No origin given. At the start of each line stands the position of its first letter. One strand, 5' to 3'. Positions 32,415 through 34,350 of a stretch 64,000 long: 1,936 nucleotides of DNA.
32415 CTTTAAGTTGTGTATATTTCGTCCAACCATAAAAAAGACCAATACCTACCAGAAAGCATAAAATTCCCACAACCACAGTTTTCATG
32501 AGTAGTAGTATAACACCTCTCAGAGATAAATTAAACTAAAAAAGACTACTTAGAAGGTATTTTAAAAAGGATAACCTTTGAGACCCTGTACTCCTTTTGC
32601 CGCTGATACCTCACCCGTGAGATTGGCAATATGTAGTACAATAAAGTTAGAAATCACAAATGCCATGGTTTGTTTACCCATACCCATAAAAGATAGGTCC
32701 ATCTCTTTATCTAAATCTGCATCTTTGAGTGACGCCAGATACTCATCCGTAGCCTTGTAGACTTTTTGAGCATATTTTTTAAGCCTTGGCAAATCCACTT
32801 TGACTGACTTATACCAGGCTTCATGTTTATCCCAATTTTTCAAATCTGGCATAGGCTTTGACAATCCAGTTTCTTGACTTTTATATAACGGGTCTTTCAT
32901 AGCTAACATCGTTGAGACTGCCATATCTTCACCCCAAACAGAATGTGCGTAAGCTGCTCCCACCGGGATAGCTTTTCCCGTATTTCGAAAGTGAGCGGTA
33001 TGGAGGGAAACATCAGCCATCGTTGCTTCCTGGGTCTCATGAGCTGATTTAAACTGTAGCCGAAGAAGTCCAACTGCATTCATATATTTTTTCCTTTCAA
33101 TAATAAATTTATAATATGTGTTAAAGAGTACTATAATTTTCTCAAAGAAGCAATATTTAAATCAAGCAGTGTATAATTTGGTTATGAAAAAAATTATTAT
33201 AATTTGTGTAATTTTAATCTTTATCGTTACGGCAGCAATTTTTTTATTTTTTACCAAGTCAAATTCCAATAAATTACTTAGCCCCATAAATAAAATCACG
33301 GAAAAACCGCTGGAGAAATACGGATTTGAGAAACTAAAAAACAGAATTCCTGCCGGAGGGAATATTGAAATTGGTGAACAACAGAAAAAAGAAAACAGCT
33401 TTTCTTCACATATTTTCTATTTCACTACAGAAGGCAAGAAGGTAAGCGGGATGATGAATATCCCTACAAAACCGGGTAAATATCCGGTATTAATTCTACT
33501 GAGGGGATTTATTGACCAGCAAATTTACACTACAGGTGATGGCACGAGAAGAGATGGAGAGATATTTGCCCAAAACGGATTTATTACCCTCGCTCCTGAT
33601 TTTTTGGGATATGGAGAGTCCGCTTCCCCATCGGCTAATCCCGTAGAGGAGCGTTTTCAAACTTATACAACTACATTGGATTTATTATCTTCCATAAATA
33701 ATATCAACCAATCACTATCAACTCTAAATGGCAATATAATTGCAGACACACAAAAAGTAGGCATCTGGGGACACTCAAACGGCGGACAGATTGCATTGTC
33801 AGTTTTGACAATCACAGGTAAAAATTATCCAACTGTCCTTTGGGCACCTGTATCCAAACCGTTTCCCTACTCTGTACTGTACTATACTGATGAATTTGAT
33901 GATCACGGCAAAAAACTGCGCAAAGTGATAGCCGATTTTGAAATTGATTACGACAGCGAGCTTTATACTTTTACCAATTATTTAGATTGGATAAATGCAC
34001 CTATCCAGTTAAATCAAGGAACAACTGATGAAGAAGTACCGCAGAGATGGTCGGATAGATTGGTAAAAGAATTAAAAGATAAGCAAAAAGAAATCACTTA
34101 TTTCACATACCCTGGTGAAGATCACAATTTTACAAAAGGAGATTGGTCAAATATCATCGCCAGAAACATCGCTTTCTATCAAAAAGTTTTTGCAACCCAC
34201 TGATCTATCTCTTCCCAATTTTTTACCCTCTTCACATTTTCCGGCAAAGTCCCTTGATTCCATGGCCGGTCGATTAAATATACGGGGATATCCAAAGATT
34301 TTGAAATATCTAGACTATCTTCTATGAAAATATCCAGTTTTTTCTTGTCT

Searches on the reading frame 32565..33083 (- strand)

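Call 79: search_protein_families(library=pfam, proteins=[window:32565-33083:-], max_evalue=0.001)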
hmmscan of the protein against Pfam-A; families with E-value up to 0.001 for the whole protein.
window:32565-33083:- (173 aa): 1 family
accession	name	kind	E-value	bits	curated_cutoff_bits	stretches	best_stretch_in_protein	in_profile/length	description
PF12867.12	DinB_2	-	1e-05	26.4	24.8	1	11-144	2-114/128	DinB superfamily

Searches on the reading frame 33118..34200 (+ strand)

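Call 79: search_protein_families(library=pfam, proteins=[window:33118-34200:+], max_evalue=0.001)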
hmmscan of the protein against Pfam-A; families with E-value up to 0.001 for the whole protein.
window:33118-34200:+ (361 aa): 7 families
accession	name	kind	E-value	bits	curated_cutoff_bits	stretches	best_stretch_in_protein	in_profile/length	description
PF00326.27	Peptidase_S9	-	1.5e-13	51.2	22.6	1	206-358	58-210/213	Prolyl oligopeptidase family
PF01738.24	DLH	-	1.3e-11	44.9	21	2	111-231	3-116/217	Dienelactone hydrolase family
PF07224.18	Chlorophyllase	-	3.3e-07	29.9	26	1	112-229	32-133/301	Chlorophyllase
PF12146.15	Hydrolase_4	-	6.9e-07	29.2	27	0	148-248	25-113/239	Serine aminopeptidase, S33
PF00756.26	Esterase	-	0.00011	22.4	22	1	118-241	17-144/251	Putative esterase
PF07859.19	Abhydrolase_3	-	0.00016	21.9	25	0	206-339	65-209/210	alpha/beta hydrolase fold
PF00561.26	Abhydrolase_1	-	0.0002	21.5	25.8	1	124-229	2-86/245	alpha/beta hydrolase fold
